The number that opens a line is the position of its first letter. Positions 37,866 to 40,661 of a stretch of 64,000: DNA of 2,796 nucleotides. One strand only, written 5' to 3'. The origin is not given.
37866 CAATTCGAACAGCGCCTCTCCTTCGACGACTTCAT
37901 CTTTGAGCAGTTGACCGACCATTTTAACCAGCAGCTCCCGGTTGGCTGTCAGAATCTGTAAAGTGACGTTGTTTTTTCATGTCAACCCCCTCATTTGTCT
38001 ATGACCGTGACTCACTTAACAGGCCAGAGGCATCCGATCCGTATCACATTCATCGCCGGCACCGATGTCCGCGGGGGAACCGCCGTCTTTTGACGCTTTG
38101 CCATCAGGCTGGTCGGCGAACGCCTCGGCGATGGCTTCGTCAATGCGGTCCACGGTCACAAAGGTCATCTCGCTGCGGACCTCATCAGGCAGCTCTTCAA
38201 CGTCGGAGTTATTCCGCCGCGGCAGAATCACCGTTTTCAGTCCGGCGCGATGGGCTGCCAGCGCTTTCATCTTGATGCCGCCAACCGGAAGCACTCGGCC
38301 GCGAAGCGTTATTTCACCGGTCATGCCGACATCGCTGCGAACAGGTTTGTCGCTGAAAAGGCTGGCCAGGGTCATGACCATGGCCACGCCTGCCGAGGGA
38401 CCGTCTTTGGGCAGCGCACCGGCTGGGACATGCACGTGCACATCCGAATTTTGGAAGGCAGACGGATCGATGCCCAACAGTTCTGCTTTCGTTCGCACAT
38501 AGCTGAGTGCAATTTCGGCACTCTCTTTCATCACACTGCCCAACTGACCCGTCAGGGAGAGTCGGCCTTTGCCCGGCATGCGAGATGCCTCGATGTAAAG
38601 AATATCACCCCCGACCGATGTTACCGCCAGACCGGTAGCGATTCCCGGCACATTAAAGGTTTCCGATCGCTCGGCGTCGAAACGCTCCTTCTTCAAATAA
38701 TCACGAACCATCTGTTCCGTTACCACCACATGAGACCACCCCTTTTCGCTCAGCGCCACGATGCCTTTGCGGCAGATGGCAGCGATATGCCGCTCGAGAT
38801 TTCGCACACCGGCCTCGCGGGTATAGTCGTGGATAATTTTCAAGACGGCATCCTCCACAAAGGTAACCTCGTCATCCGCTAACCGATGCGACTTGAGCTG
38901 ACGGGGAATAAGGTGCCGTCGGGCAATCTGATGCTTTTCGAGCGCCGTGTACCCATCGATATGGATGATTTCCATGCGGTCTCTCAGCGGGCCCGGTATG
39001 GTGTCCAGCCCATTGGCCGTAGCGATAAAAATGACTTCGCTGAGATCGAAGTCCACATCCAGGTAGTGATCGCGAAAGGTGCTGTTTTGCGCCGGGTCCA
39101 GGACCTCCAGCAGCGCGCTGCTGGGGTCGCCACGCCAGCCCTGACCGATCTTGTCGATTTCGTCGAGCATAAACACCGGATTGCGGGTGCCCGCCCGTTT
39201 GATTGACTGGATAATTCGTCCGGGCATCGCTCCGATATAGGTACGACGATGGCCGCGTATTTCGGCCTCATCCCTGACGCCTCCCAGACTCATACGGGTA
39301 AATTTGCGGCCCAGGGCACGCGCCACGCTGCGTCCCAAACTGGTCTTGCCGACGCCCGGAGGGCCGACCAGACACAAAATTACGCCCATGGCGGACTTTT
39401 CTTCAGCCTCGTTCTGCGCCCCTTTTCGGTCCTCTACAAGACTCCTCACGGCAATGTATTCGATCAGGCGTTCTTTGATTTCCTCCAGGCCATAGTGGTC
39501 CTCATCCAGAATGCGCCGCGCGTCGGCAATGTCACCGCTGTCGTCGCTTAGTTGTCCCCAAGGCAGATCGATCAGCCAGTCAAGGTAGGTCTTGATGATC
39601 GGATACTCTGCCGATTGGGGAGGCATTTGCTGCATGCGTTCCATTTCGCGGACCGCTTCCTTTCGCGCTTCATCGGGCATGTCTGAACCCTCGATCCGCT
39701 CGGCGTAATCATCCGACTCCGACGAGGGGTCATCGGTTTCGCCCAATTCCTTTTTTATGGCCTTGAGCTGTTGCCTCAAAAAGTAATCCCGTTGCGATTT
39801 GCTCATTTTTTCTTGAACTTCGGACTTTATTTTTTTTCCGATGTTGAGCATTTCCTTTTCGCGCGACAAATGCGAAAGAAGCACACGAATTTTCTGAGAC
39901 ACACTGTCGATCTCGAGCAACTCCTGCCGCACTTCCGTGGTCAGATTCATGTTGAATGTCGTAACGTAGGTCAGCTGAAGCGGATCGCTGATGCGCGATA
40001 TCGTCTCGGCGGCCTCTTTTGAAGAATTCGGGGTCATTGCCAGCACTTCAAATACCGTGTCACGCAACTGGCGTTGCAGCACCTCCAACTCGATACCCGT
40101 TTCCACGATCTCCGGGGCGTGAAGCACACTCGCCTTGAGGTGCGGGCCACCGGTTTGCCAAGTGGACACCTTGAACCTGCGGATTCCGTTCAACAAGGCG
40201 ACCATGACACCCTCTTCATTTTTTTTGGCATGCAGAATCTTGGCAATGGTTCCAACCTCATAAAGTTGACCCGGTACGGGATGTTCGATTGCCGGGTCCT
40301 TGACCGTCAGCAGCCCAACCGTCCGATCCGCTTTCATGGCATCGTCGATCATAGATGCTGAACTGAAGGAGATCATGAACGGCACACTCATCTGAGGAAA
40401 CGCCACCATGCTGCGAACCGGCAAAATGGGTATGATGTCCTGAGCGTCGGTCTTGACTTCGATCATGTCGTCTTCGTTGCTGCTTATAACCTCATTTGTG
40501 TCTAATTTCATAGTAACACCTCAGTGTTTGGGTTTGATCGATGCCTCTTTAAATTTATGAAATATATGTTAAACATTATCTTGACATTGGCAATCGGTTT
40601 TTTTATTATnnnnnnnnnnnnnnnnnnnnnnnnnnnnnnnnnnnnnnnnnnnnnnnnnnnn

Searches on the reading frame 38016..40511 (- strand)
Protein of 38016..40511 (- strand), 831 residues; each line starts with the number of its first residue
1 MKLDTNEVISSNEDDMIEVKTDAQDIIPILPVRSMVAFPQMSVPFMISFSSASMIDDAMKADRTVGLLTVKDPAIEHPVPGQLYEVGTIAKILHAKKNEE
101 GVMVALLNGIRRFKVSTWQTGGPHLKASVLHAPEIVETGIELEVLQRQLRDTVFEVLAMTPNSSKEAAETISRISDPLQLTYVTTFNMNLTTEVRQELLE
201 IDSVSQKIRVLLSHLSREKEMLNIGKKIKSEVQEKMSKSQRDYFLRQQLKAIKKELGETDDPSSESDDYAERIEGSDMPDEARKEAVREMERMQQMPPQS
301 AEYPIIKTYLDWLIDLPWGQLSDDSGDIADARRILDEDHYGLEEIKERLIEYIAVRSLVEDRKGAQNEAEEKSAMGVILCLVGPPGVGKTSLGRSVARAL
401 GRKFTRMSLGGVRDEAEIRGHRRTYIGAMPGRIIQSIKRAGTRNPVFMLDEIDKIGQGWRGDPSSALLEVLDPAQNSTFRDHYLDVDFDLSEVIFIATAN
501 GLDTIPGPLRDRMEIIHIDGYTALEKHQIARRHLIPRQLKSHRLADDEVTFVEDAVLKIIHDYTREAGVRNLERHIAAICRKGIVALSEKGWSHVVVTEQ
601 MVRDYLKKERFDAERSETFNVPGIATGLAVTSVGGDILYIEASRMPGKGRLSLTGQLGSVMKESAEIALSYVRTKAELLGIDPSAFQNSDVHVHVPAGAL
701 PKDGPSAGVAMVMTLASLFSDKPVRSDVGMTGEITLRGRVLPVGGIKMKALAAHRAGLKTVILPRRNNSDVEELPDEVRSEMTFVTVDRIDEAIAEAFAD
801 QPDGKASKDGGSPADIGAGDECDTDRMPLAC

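Call 26: search_protein_families(library=pfam, proteins=[window:38016-40511:-], max_evalue=0.001)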
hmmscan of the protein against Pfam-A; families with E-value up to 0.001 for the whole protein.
window:38016-40511:- (831 aa): 9 families
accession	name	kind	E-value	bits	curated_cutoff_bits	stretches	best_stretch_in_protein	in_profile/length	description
PF05362.19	Lon_C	-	1e-85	287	21.1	1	597-798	2-203/205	Lon protease (S16) C-terminal proteolytic domain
PF02190.22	LON_substr_bdg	-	9.5e-34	117.5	28.7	1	27-217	2-200/200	ATP-dependent protease La (LON) substrate-binding domain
PF00004.35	AAA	-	3.2e-25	89.5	21.2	1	379-516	1-126/131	ATPase family associated with various cellular activities (AAA)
PF22667.2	Lon_lid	-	2.4e-19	69.2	27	1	540-590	1-51/57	Lon protease AAA+ ATPase lid domain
PF07728.20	AAA_5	-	1.4e-10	41.8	22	1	379-513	2-139/139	AAA domain (dynein-related subfamily)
PF13541.12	ChlI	-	2.2e-07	31.2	27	1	640-767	1-121/121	Subunit ChlI of Mg-chelatase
PF07724.20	AAA_2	-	7.6e-05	23.2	27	1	380-500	7-124/166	AAA domain (Cdc48 subfamily)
PF13191.12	AAA_16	-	0.00028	21.9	32.6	0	377-403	25-51/167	AAA ATPase domain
PF13401.12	AAA_22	-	0.00032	21.4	27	0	378-460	7-97/130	AAA domain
